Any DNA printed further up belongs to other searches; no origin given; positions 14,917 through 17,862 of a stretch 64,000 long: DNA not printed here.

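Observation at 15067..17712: Intronless 881-aa all-TPR protein with an N-myristoylation-type start (MGSGSS)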

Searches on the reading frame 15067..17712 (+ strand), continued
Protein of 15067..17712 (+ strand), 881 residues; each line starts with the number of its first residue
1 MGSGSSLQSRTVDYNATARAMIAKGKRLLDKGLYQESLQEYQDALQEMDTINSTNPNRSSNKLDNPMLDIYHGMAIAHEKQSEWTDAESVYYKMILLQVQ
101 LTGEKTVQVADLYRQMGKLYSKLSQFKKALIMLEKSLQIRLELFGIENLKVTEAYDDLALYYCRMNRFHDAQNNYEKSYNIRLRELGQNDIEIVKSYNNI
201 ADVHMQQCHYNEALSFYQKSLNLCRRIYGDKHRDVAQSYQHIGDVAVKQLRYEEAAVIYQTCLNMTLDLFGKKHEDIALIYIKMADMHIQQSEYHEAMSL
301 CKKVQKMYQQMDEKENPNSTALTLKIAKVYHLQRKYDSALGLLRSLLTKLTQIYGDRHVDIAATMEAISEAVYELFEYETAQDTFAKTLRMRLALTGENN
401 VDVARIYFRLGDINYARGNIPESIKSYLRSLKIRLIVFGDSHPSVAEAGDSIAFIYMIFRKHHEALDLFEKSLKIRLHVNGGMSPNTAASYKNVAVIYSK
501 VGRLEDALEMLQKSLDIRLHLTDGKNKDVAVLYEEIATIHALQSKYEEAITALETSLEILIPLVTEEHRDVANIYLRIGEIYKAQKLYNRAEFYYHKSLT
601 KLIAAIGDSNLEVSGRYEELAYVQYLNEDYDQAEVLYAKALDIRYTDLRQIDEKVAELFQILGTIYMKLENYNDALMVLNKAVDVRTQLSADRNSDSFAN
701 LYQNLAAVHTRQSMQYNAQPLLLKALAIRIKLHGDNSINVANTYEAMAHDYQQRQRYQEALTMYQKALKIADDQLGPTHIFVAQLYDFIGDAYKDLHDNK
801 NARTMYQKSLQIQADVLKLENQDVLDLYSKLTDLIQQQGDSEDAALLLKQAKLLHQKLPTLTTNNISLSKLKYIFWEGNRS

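Call 79: search_protein_families(library=pfam, proteins=[P0228, P0262], max_evalue=0.00001)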
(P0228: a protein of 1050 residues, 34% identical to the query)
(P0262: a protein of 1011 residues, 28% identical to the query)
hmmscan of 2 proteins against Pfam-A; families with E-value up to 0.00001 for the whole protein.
P0228 (1050 aa): 27 families (the best 25 are shown)
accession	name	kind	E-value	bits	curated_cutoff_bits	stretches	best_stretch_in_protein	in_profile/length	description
PF13424.12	TPR_12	-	1.3e-137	448.7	30.1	7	354-428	1-75/77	Tetratricopeptide repeat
PF13374.12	TPR_10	-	1.8e-80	263.3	27.5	6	397-438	1-42/42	Tetratricopeptide repeat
PF00515.34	TPR_1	-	9.9e-58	190.2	27.8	3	440-469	1-30/34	Tetratricopeptide repeat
PF24885.1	TPR_NPHP3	-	3.9e-54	184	100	3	351-476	94-219/239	Nephrocystin-3 TPR domain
PF07719.23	TPR_2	-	6.9e-38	126.1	27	0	440-470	1-31/34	Tetratricopeptide repeat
PF13176.12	TPR_7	-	9.5e-35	116.2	27.9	0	400-429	1-30/36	Tetratricopeptide repeat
PF13181.12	TPR_8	-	2e-33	112.1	25.7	0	440-470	1-31/34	Tetratricopeptide repeat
PF13431.12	TPR_17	-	1.1e-27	94.4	24.4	0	394-418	9-33/34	Tetratricopeptide repeat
PF13414.12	TPR_11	-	1.3e-19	70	26.8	0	365-412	3-42/42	TPR repeat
PF10516.15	SHNi-TPR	-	3.2e-17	62.2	21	0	369-389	14-34/38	SHNi-TPR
PF13174.12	TPR_6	-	3.3e-16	59.2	26.3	0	320-339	6-25/33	Tetratricopeptide repeat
PF17874.7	TPR_MalT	-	3.3e-14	53.4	45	1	275-385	43-151/336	MalT-like TPR region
PF13432.12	TPR_16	-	1.3e-13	51.6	32.7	0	324-383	7-58/65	Tetratricopeptide repeat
PF25063.1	ARM_TT21_C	-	3e-12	47.3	35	0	407-470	104-159/209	Tetratricopeptide repeat protein 21 C-terminal ARM domain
PF08477.19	Roc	-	4.4e-10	40.3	27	1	708-759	39-93/119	Ras of Complex, Roc, domain of DAPkinase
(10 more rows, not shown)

P0262 (1011 aa): 14 families
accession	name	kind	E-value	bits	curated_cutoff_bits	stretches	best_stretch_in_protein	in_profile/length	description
PF13424.12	TPR_12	-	7.8e-103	337.2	30.1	9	831-906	2-77/77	Tetratricopeptide repeat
PF13374.12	TPR_10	-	8.1e-76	248.5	27.5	1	831-871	1-41/42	Tetratricopeptide repeat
PF24885.1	TPR_NPHP3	-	1.2e-53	182.4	100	4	683-787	119-223/239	Nephrocystin-3 TPR domain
PF07719.23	TPR_2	-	5.1e-43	142.1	27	0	874-904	1-31/34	Tetratricopeptide repeat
PF00515.34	TPR_1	-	1.1e-38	129.9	27.8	0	874-901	1-28/34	Tetratricopeptide repeat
PF10516.15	SHNi-TPR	-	1.1e-27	95.7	21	0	307-336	5-34/38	SHNi-TPR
PF13176.12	TPR_7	-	1.2e-23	81.5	27.9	0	495-525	2-32/36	Tetratricopeptide repeat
PF13181.12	TPR_8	-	7e-19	66.8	25.7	0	874-903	1-30/34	Tetratricopeptide repeat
PF13432.12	TPR_16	-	6.1e-11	43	32.7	0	222-289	2-61/65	Tetratricopeptide repeat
PF13414.12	TPR_11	-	9e-11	41.7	26.8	0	224-246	1-23/42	TPR repeat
PF17874.7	TPR_MalT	-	6.7e-09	35.9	45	0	207-333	29-152/336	MalT-like TPR region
PF13428.12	TPR_14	-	1.2e-06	29.1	23.5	0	87-124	4-41/44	Tetratricopeptide repeat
PF13174.12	TPR_6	-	2.7e-06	28.1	26.3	0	875-907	1-33/33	Tetratricopeptide repeat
PF08631.16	SPO22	-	4e-06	26.9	27.5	0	145-218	4-74/274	Meiosis protein SPO22/ZIP4 like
